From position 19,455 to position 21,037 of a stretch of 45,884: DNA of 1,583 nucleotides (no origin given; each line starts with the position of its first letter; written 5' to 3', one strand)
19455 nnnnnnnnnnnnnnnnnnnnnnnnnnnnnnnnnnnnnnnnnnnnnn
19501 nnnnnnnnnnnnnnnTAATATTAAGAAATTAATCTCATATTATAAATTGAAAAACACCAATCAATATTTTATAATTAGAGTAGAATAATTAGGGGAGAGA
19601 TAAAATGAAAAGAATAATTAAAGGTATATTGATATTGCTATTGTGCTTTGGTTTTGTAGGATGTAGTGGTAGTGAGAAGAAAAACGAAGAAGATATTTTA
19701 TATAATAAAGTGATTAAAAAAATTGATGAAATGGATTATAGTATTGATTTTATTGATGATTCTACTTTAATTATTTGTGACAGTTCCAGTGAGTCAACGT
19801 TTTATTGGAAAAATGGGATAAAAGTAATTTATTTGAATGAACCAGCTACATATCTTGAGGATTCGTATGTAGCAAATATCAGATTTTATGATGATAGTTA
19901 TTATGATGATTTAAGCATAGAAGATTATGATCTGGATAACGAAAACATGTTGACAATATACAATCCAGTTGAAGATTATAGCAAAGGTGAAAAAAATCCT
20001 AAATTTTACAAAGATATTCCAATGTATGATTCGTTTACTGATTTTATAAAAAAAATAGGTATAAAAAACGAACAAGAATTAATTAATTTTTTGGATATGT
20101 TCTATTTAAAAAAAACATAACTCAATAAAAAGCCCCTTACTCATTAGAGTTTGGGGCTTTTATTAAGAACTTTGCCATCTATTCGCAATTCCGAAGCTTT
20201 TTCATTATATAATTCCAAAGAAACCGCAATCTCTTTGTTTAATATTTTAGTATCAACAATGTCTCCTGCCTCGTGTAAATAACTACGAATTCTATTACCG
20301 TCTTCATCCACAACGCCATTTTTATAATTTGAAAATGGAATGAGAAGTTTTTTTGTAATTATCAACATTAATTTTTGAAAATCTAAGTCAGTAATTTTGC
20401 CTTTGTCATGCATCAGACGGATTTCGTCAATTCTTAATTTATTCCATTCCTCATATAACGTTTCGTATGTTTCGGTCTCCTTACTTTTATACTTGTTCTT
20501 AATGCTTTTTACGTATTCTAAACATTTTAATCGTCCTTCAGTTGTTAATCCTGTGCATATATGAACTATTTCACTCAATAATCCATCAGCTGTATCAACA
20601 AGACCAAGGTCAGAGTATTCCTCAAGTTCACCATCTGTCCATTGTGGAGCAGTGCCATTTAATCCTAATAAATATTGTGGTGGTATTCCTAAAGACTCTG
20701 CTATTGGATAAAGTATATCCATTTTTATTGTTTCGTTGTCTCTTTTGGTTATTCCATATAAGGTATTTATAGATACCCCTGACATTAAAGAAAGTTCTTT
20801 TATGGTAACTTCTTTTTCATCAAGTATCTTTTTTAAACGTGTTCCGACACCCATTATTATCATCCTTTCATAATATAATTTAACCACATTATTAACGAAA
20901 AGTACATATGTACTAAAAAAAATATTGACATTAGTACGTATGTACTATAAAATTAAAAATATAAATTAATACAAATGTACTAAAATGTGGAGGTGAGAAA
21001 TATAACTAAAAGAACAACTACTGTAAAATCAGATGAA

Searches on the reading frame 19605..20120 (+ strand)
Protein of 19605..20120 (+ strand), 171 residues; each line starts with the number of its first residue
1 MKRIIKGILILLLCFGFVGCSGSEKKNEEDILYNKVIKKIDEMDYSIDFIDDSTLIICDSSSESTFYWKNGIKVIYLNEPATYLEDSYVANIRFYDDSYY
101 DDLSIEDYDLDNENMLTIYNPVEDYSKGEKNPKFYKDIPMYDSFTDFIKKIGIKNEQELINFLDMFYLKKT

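Call 5: search_protein_families(library=pfam, proteins=[window:19605-20120:+], max_evalue=1)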
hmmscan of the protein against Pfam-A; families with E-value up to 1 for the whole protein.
window:19605-20120:+ (171 aa): 0 families

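Call 6: search_protein_families(library=phrogs, proteins=[window:19605-20120:+], max_evalue=1)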
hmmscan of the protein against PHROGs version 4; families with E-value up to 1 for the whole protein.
window:19605-20120:+ (171 aa): 5 families
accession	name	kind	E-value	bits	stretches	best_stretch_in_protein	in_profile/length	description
phrog_902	-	unknown function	0.051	14.9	1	1-47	5-54/118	-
phrog_2320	-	unknown function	0.11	13.3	1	1-38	17-57/171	-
phrog_29608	-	unknown function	0.13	13.6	1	27-115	18-108/132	-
phrog_12728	-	unknown function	0.16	13.3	1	2-83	3-69/98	-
phrog_19323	-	unknown function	0.19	12.7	1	29-75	16-62/137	-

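Call 40: search_protein_families(library=padloc, proteins=[window:19605-20120:+], max_evalue=1)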
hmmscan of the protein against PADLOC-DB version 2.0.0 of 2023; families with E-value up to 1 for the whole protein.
window:19605-20120:+ (171 aa): 0 families

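Call 41: search_protein_families(library=ncbifam, proteins=[window:19605-20120:+], max_evalue=1)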
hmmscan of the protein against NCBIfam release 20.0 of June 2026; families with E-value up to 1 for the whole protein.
window:19605-20120:+ (171 aa): 2 families
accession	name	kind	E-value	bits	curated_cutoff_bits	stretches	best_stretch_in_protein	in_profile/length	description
NF047813.1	LIC13410_lipo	equivalog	0.067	13.3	180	1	1-40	1-42/123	LIC13410 family lipoprotein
TIGR03042.1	PS_II_psbQ_bact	equivalog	0.19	11.6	106.9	1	1-40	1-38/142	photosystem II protein PsbQ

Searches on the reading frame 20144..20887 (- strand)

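Call 5: search_protein_families(library=pfam, proteins=[window:20144-20887:-], max_evalue=1)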
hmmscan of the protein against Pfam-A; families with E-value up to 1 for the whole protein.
window:20144-20887:- (247 aa): 4 families
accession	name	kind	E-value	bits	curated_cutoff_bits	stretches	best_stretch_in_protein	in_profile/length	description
PF13443.12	HTH_26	-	5.3e-08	33.4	22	1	17-76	1-60/63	Cro/C1-type HTH DNA-binding domain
PF12844.13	HTH_19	-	2.2e-07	31.1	30.2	1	15-77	1-62/64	Helix-turn-helix domain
PF01381.28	HTH_3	-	7.5e-05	23.1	23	1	18-73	1-55/55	Helix-turn-helix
PF00376.29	MerR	-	0.099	12.9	28.2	1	28-43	1-16/38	MerR family regulatory protein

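Call 6: search_protein_families(library=phrogs, proteins=[window:20144-20887:-], max_evalue=1)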
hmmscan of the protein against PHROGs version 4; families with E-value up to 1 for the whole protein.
window:20144-20887:- (247 aa): 14 families
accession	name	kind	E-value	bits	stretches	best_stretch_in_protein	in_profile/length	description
phrog_8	-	transcription regulation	2.3e-09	38.2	1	9-201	72-243/346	transcriptional regulator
phrog_3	-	transcription regulation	4.6e-06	27.7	1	7-116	82-179/430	transcriptional repressor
phrog_4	-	transcription regulation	8.3e-06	26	1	11-81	134-199/400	transcriptional repressor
phrog_2967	-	transcription regulation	1.4e-05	25.7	1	9-88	6-78/225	transcriptional regulator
phrog_2328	-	transcription regulation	0.00081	20.2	1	14-82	16-81/128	transcriptional repressor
phrog_2439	-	transcription regulation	0.0015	18.4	1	12-76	6-69/367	transcriptional regulator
phrog_4779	-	transcription regulation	0.0023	19.4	1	16-58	5-48/98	transcriptional regulator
phrog_32768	-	unknown function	0.0027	17.5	1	13-71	9-67/446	-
phrog_7126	-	DNA, RNA and nucleotide metabolism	0.015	16.2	1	24-68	28-72/120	HTH DNA binding protein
phrog_147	-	transcription regulation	0.025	16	1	12-63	3-54/100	transcriptional regulator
phrog_5823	-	transcription regulation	0.038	14.1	1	12-82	5-75/404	transcriptional regulator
phrog_769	-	transcription regulation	0.11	13.5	1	19-71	17-65/89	transcriptional repressor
phrog_34925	-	unknown function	0.18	12.7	0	107-135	12-37/107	-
phrog_4583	-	transcription regulation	0.19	12.8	1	14-74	11-70/81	transcriptional repressor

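Call 40: search_protein_families(library=padloc, proteins=[window:20144-20887:-], max_evalue=1)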
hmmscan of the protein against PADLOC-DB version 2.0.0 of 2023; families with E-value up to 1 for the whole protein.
window:20144-20887:- (247 aa): 3 families
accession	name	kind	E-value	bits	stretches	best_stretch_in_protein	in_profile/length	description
PDLC04142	capH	-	0.00015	20.8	1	9-79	2-71/103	capH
PDLC02926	HTH_VI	-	0.00083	17.6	1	15-74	3-61/92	-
PDLC04133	mad1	-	0.0086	14.4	1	24-49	3-28/60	mads_1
